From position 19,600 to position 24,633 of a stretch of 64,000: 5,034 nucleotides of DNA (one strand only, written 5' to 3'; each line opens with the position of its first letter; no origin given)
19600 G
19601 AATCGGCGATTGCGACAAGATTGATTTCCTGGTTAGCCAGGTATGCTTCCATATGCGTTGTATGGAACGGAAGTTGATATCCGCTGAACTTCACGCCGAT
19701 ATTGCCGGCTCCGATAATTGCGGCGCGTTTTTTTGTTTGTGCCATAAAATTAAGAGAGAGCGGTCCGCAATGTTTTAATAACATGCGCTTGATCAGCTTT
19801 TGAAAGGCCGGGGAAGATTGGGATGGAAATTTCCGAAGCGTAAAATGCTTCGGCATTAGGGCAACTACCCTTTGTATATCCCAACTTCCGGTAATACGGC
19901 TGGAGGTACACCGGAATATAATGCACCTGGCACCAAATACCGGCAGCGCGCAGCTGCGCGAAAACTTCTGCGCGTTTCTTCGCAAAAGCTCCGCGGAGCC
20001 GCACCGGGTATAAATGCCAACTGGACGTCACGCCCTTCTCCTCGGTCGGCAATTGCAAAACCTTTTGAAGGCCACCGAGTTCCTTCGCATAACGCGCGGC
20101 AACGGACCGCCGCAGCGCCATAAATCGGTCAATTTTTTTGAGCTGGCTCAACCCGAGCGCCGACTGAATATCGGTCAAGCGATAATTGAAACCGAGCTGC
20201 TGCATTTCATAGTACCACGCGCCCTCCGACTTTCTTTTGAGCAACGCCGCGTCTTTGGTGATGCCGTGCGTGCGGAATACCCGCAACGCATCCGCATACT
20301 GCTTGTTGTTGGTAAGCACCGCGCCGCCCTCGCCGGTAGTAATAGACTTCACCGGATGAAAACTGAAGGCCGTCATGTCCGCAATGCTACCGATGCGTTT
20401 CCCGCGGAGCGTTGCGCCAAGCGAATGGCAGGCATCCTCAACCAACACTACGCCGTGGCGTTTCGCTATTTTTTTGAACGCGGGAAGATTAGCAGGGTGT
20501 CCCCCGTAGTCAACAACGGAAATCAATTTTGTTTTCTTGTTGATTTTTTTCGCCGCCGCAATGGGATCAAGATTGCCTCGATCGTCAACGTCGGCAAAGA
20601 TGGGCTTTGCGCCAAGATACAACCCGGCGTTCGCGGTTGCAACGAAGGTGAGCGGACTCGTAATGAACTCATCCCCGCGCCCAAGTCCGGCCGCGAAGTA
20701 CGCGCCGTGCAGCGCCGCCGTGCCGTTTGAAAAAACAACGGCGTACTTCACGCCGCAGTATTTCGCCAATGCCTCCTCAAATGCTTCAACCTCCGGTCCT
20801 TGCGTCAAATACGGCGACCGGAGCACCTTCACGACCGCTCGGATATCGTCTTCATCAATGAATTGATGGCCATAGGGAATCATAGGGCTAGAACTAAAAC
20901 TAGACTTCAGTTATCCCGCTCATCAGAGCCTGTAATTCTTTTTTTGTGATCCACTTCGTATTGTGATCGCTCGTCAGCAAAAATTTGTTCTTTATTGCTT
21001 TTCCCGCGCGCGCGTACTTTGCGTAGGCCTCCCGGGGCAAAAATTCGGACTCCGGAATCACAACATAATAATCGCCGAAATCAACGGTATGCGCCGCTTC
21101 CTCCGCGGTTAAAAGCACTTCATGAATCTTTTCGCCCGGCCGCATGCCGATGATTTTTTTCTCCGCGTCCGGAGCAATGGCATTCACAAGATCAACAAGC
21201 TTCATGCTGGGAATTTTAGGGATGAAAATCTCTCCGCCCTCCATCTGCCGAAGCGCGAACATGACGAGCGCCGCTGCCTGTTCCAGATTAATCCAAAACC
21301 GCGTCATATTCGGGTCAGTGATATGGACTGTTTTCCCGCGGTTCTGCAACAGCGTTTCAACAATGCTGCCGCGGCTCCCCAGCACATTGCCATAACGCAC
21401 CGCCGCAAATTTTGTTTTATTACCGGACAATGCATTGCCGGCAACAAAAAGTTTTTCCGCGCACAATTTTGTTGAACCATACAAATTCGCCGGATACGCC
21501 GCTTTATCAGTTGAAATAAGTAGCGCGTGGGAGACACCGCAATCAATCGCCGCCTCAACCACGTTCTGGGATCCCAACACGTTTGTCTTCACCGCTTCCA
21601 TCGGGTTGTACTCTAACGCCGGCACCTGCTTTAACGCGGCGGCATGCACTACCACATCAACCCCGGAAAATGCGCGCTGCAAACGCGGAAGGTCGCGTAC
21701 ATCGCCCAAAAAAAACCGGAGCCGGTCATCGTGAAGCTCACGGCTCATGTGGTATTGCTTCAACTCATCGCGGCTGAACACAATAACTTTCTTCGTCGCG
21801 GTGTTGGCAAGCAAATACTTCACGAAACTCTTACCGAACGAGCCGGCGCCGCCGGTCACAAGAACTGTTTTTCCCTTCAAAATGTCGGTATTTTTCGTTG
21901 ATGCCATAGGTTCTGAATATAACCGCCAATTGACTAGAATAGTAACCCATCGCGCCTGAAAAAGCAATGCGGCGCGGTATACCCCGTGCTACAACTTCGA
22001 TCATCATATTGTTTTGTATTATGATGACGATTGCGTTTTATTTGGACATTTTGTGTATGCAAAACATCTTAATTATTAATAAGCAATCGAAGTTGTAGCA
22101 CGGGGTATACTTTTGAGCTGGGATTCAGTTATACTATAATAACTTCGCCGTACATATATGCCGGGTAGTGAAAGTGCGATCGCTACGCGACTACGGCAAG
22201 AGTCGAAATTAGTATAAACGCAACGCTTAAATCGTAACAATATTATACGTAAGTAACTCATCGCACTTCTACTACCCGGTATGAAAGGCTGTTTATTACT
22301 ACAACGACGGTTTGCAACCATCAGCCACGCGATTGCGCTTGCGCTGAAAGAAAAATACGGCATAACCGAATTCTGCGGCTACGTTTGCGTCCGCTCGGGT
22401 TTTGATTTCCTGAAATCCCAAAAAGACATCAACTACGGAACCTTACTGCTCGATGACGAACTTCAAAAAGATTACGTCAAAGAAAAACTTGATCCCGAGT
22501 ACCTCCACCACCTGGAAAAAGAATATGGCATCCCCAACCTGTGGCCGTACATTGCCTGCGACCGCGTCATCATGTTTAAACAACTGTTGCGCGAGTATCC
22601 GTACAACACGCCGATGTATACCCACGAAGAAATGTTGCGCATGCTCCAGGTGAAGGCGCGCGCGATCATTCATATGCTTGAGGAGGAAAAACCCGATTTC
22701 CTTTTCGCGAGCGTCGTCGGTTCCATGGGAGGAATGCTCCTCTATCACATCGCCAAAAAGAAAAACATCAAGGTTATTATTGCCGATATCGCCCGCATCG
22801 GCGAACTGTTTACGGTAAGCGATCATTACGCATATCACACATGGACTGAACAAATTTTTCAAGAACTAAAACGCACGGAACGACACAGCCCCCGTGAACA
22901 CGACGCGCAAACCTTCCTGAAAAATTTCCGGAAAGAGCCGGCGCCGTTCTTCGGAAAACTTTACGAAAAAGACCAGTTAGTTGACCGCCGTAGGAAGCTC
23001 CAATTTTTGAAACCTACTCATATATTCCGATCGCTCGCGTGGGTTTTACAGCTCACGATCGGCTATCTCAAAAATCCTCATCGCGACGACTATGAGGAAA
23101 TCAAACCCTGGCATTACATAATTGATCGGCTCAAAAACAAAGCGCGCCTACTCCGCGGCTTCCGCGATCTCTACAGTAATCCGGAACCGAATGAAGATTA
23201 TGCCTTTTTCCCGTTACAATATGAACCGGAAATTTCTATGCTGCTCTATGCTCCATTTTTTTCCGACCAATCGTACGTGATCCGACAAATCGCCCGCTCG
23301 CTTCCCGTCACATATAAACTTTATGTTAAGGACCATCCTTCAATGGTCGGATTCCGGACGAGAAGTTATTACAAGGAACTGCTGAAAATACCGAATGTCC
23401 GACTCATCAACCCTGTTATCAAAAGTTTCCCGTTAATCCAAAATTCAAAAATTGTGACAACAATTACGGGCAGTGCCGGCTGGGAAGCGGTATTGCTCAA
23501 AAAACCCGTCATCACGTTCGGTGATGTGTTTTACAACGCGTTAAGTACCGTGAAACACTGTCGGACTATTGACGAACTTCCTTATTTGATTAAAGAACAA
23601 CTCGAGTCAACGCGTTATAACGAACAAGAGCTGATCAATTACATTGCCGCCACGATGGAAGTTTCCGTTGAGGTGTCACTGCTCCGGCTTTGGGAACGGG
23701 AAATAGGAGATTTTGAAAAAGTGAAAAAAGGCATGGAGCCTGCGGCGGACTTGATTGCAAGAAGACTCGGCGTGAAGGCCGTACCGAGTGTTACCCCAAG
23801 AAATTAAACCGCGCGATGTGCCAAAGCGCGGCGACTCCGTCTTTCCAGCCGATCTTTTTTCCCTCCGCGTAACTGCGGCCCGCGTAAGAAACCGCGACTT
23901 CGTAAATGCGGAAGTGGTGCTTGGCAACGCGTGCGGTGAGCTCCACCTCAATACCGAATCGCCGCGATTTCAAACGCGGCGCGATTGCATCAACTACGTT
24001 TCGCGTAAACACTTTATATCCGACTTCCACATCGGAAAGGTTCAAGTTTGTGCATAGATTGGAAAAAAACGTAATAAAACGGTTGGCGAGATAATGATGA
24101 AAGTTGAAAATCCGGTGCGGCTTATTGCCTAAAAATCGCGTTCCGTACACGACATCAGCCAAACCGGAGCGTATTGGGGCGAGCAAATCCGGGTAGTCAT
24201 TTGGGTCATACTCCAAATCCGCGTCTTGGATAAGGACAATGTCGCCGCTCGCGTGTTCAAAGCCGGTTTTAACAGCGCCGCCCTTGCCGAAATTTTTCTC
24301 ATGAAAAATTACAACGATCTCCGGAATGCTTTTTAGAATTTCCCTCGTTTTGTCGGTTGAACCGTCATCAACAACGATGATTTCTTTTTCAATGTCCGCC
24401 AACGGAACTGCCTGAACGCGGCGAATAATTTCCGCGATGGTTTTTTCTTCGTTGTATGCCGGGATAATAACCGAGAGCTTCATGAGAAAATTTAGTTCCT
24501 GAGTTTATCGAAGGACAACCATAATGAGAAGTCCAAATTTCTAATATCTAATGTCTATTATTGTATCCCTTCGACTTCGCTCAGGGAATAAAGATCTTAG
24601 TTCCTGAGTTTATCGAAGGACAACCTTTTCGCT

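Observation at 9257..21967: Complete pseudaminic-acid-type nonulosonic acid operon extended by an acetamidino-forming trio and a 2,3-diamino-sugar pair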

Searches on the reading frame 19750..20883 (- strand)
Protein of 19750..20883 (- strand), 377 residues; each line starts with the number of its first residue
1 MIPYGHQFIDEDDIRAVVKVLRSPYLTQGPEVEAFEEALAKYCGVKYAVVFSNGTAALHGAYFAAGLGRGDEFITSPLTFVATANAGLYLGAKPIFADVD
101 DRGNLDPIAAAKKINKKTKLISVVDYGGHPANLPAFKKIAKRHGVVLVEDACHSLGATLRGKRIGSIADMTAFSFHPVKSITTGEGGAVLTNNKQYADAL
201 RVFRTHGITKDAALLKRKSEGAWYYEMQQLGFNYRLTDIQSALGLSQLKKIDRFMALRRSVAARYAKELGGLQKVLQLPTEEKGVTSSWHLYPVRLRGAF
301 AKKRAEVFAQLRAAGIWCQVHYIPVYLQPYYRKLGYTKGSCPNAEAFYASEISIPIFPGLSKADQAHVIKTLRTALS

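Call 3: search_protein_families(library=pfam, proteins=[window:19750-20883:-], max_evalue=0.001)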
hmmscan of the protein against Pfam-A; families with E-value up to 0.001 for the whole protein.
window:19750-20883:- (377 aa): 4 families
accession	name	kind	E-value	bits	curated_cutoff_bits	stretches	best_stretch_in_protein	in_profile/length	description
PF01041.23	DegT_DnrJ_EryC1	-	8e-119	397.5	19.8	1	9-373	3-360/360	DegT/DnrJ/EryC1/StrS aminotransferase family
PF01212.27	Beta_elim_lyase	-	1.1e-07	31.9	27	1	29-214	31-215/288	Beta-eliminating lyase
PF00266.25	Aminotran_5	-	7.6e-07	28.9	21.5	1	32-199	45-220/371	Aminotransferase class-V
PF01053.26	Cys_Met_Meta_PP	-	0.00011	21.3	27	1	28-164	50-187/381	Cys/Met metabolism PLP-dependent enzyme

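Call 4: search_protein_families(library=ncbifam, proteins=[window:19750-20883:-], max_evalue=0.001)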
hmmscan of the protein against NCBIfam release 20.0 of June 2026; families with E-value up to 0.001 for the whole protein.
window:19750-20883:- (377 aa): 12 families
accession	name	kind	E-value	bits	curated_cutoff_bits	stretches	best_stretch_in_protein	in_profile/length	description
TIGR03588.1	PseC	equivalog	4.3e-152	506.4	423.5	1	1-375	1-379/380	UDP-4-amino-4,6-dideoxy-N-acetyl-beta-L-altrosamine transaminase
NF008658.2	PRK11658.1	equivalog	1.9e-77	260.5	631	1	2-374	5-375/379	UDP-4-amino-4-deoxy-L-arabinose aminotransferase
TIGR04181.1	NHT_00031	hypoth_equivalog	1.7e-69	234.5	420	1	10-355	9-357/359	LegC family aminotransferase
NF008687.0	PRK11706.1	equivalog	1.7e-63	214.7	375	1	1-374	1-372/375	dTDP-4-amino-4,6-dideoxygalactose transaminase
NF011936.0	PRK15407.1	equivalog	7.6e-55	186.3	423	2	2-207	37-251/440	lipopolysaccharide biosynthesis protein RfbH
TIGR02379.1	ECA_wecE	subfamily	1.3e-49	169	434.85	1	29-376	30-375/376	dTDP-4-amino-4,6-dideoxy-D-glucose transaminase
TIGR04427.1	PLP_DesI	equivalog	3.1e-47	161.5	650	1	20-375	41-382/390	dTDP-4-dehydro-6-deoxyglucose aminotransferase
NF006003.0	PRK08133.1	equivalog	6.4e-05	21.8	522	1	29-209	65-246/396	O-succinylhomoserine sulfhydrylase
NF004125.0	PRK05613.1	equivalog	0.00029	19.5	765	1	29-174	68-213/437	O-acetylhomoserine/O-acetylserine sulfhydrylase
TIGR00858.1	bioF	equivalog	0.0003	19.6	426.45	1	33-158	69-195/365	8-amino-7-oxononanoate synthase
NF047600.1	SerpalmtaseCFB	equivalog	0.00055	18.7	640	1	35-157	93-216/395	serine palmitoyltransferase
TIGR01325.1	O_suc_HS_sulf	equivalog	0.00064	18.4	510.05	1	28-209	52-233/380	O-succinylhomoserine sulfhydrylase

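Call 75: search_solved_structures(query=window:19750-20883:-, max_evalue=1e-40)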
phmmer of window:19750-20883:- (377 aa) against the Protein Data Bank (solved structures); distinct sequences matched with E-value up to 1e-40: 26.
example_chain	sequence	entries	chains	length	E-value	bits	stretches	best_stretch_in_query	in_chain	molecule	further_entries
2fn6_A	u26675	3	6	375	2.4e-70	241.1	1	4-364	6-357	AMINOTRANSFERASE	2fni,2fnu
4lc3_A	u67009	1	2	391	7.7e-69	236.2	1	2-371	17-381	Putative UDP-4-amino-4-deoxy-l-arabinose--oxoglutarate aminotransferase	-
1mdo_A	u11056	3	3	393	3.8e-64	220.7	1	2-372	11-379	ArnB aminotransferase | UDP-4-amino-4-deoxy-L-arabinose--oxoglutarate aminotransferase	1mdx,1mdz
4oca_A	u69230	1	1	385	2.4e-63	218.1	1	2-372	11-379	UDP-4-amino-4-deoxy-L-arabinose--oxoglutarate aminotransferase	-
8sng_A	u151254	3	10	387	8.8e-62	212.9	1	2-373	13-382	UDP-4-amino-4-deoxy-L-arabinose--oxoglutarate aminotransferase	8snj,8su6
3bn1_A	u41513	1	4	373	2.3e-59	205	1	29-373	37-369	Perosamine synthetase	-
3dr7_A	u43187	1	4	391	2.7e-59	204.7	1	29-373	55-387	Putative perosamine synthetase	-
3dr4_A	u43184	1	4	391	1.8e-58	202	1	29-373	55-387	Putative perosamine synthetase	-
7b0m_AAA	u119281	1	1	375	2.5e-55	191.7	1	16-358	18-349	Sugar aminotransferase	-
7b0d_A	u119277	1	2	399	3.1e-55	191.4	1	6-364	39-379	Glutamine--scyllo-inositol transaminase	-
9bgp_A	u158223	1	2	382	4.4e-55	190.9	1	7-374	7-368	aminotransferase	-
6ewj_A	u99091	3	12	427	2.8e-54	188.3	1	2-375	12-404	Putative capsular polysaccharide biosynthesis protein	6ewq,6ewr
9bgr_A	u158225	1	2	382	3e-54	188.2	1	7-374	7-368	aminotransferase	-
3frk_A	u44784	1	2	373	2.6e-53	185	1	21-371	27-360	QdtB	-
2oga_A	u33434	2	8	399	4.1e-53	184.4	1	15-373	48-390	Transaminase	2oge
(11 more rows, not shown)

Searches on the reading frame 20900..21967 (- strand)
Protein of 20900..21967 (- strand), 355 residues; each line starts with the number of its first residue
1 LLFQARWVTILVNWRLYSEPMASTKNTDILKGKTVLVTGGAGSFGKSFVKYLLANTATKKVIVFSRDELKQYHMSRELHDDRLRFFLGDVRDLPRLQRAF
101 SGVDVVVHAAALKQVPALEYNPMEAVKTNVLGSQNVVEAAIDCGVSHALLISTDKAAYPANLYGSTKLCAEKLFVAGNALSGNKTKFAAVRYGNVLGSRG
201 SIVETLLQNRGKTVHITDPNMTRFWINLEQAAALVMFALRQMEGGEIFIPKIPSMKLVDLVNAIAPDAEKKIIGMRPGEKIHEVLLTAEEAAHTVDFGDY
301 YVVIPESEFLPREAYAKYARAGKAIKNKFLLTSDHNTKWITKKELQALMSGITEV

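Call 3: search_protein_families(library=pfam, proteins=[window:20900-21967:-], max_evalue=0.001)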
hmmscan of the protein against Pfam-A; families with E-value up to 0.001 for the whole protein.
window:20900-21967:- (355 aa): 12 families
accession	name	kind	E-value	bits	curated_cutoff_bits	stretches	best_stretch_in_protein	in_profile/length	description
PF02719.21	Polysacc_synt_2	-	7.4e-94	314.6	20.2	1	35-303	1-291/293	Polysaccharide biosynthesis protein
PF01370.27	Epimerase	-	1.5e-23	83.9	20.9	1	35-246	1-235/240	NAD dependent epimerase/dehydratase family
PF01073.25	3Beta_HSD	-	5.7e-19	68.6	22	1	36-160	1-123/280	3-beta hydroxysteroid dehydrogenase/isomerase family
PF16363.11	GDP_Man_Dehyd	-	1.9e-14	54.3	27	1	36-154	1-130/332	GDP-mannose 4,6 dehydratase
PF04321.23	RmlD_sub_bind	-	8.3e-11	41.9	27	1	34-208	2-165/287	RmlD substrate binding domain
PF13460.12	NAD_binding_10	-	2.2e-09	37.9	27.2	1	39-157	1-102/184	NAD(P)H-binding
PF07993.18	NAD_binding_4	-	1.1e-08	35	20.1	1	37-156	1-138/258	Male sterility protein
PF05368.20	NmrA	-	3.1e-08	34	27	1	33-149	3-103/298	NmrA-like family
PF00106.31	adh_short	-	2.4e-06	27.6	26.6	1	33-142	1-121/195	short chain dehydrogenase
PF08659.16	KR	-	1.1e-05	25.9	22.6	1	34-147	2-130/180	KR domain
PF03435.24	Sacchrp_dh_NADP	-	1.9e-05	25.4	25.1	1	40-110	5-76/129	Saccharopine dehydrogenase NADP binding domain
PF01488.26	Shikimate_DH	-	5.2e-05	23.8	24.3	1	25-114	5-87/138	Shikimate / quinate 5-dehydrogenase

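Call 4: search_protein_families(library=ncbifam, proteins=[window:20900-21967:-], max_evalue=0.001)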
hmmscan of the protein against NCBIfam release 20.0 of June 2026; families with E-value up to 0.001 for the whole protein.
window:20900-21967:- (355 aa): 43 families (the best 25 are shown)
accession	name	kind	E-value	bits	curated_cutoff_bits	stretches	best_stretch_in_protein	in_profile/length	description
TIGR03589.1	PseB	equivalog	7.9e-133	442.4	407.75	1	30-348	2-323/324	UDP-N-acetylglucosamine 4,6-dehydratase (inverting)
TIGR04130.1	FnlA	equivalog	8.5e-78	261.6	730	1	30-348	2-324/337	UDP-N-acetylglucosamine 4,6-dehydratase/5-epimerase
TIGR04180.1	EDH_00030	hypoth_equivalog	1.4e-15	57.2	475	1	35-155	1-123/297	NAD-dependent 4,6-dehydratase LegB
TIGR01179.1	galE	equivalog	1.2e-14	53.9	262.3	1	35-199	2-180/332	UDP-glucose 4-epimerase GalE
TIGR01181.1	dTDP_gluc_dehyt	equivalog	4.9e-14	52.1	365.1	1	35-155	2-127/321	dTDP-glucose 4,6-dehydratase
TIGR03466.1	HpnA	hypoth_equivalog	4.2e-13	48.9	367.65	1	34-153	2-113/327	hopanoid-associated sugar epimerase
TIGR02197.1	heptose_epim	equivalog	2e-12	46.9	274.6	1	35-199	1-174/316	ADP-glyceromanno-heptose 6-epimerase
TIGR02622.1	CDP_4_6_dhtase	equivalog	2.2e-12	46.8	278.45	1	30-156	2-132/352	CDP-glucose 4,6-dehydratase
NF042423.1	oxyalk_red_Shew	equivalog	4.1e-09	36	580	1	33-155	9-120/331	2-alkyl-3-oxoalkanoate reductase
TIGR01214.1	rmlD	equivalog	5e-09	35.7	224.05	1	34-154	1-101/285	dTDP-4-dehydrorhamnose reductase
NF041293.1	G6PDh_Azf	equivalog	5.2e-09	35.9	400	1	33-156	3-118/252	NAD-dependent glucose-6-phosphate dehydrogenase Azf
NF042422.1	oxyalk_red_OleD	equivalog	6.1e-09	35.7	580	1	35-155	3-112/329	2-alkyl-3-oxoalkanoate reductase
NF011728.1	PRK15181.1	equivalog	6.6e-08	31.9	760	1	29-148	12-136/348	Vi polysaccharide biosynthesis UDP-N-acetylglucosaminuronic acid C-4 epimerase TviC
NF004526.0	PRK05872.1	subfamily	8e-08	31.7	276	1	28-143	6-131/297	short-chain dehydrogenase/reductase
NF007956.0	PRK10675.1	subfamily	1.2e-07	31.2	394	1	34-156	2-126/338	UDP-glucose 4-epimerase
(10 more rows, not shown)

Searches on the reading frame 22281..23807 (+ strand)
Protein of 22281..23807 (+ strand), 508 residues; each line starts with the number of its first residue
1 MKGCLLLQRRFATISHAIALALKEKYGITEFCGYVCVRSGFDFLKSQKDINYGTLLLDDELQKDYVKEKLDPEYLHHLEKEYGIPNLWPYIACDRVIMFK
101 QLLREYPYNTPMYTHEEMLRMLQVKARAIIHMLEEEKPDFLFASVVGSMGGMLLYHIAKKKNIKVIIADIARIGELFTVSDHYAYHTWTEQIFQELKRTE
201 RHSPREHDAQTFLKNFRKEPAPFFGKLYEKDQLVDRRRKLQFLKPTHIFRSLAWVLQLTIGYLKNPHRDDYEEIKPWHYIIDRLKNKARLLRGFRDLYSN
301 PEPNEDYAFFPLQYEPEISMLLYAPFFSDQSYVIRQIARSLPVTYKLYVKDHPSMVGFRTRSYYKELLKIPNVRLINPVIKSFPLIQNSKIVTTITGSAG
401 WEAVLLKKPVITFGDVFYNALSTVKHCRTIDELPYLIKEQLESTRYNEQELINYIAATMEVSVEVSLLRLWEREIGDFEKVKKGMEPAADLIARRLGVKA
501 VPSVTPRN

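Call 5: search_protein_families(library=ncbifam, proteins=[window:22281-23807:+], max_evalue=0.001)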
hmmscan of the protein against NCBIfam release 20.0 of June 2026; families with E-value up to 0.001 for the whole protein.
window:22281-23807:+ (508 aa): 3 families
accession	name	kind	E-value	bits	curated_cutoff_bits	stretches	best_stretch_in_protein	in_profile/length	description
NF046086.1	BFO_1060_trans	domain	2.8e-08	33.3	200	1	346-447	222-328/365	BFO_1060 family glycosyltransferase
TIGR04396.2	surf_polysacc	subfamily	0.00011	21.6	125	1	361-461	237-349/427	surface carbohydrate biosynthesis protein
NF040607.1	mycolic_Pks13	equivalog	0.00027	18.5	2100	1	95-210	1435-1548/1680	polyketide synthase Pks13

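Call 6: search_protein_families(library=pfam, proteins=[window:22281-23807:+], max_evalue=0.001)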
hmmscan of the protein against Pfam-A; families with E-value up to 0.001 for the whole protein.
window:22281-23807:+ (508 aa): 1 family
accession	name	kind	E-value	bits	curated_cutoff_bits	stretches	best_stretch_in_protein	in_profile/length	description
PF05159.20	Capsule_synth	-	1.3e-12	48.3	20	1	271-419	113-267/310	Capsule polysaccharide biosynthesis protein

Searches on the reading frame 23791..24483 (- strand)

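Call 5: search_protein_families(library=ncbifam, proteins=[window:23791-24483:-], max_evalue=0.001)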
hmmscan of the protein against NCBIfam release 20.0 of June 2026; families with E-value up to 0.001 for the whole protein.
window:23791-24483:- (230 aa): 24 families
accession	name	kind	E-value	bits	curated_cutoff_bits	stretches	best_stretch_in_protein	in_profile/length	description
TIGR04182.1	glyco_TIGR04182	equivalog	4.8e-35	121.3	325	1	3-225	2-216/293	S-layer glycoprotein N-glycosyltransferase AglJ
NF007986.1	PRK10714.1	equivalog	6.6e-24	84.5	529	1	2-209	7-209/316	undecaprenyl-phosphate 4-deoxy-4-formamido-L-arabinose transferase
NF047588.1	GlcsyltransPgfSStrep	equivalog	1.3e-23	83.8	500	1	1-175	1-175/308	glycosyltransferase PgfS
NF058614.1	PPMAGASynPpgS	equivalog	1.6e-23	83.3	370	1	5-211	4-207/226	polyprenyl-phospho-N-acetylgalactosaminyl synthase PpgS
NF041391.1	DPhHxTase_Halo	equivalog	2.6e-17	62.6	375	1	9-204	3-187/213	dolichyl-phosphate hexose transferase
TIGR04283.1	glyco_like_mftF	equivalog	9e-17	61.4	182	1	3-105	1-97/221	TIGR04283 family arsenosugar biosynthesis glycosyltransferase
TIGR03937.1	PgaC_IcaA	equivalog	7.5e-16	58.1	422.3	1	2-93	46-139/407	poly-beta-1,6-N-acetyl-D-glucosamine synthase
NF007482.0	PRK10073.1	equivalog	8.9e-15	54.5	423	1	2-102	7-108/334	glycosyltransferase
NF010496.0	PRK13915.1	equivalog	1.3e-14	54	262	1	2-104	32-142/307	glucosyl-3-phosphoglycerate synthase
NF041875.1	EPS_EpsD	equivalog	2.6e-14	53.4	370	1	3-113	1-113/325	exopolysaccharide biosynthesis glycosyltransferase EpsD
NF047683.1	TeichurnBiosyTuaG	equivalog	5.1e-12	46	400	1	3-95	8-102/252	teichuronic acid biosynthesis protein TuaG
TIGR03965.1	mycofact_glyco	equivalog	4.4e-11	42.3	280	1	3-104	76-179/467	mycofactocin biosynthesis glycosyltransferase MftF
NF050050.1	ProtGlycPglI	equivalog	4e-08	33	500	1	2-112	3-116/306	GalNAc(5)-diNAcBac-PP-undecaprenol beta-1,3-glucosyltransferase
NF038302.1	EPS_HpsE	equivalog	4.4e-08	32.5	300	1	1-87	1-94/307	hormogonium polysaccharide biosynthesis glycosyltransferase HpsE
NF041865.1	EpsU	equivalog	8.8e-08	31.5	700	1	2-95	40-138/394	exopolysaccharide biosynthesis GT2 family glycosyltransferase EpsU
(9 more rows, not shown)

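Call 6: search_protein_families(library=pfam, proteins=[window:23791-24483:-], max_evalue=0.001)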
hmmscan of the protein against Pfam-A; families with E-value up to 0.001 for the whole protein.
window:23791-24483:- (230 aa): 4 families
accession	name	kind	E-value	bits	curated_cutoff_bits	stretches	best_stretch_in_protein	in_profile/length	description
PF00535.33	Glycos_transf_2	-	3.4e-38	131.6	23.3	1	4-165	1-165/168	Glycosyl transferase family 2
PF10111.15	Glyco_tranf_2_2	-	5.1e-11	43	27.3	1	4-90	1-92/276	Glycosyltransferase like family 2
PF13641.12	Glyco_tranf_2_3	-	3.2e-09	37.6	27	1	3-95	3-102/230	Glycosyltransferase like family 2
PF13704.12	Glyco_tranf_2_4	-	5.8e-05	23.9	27.5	1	32-89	19-81/98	Glycosyl transferase family 2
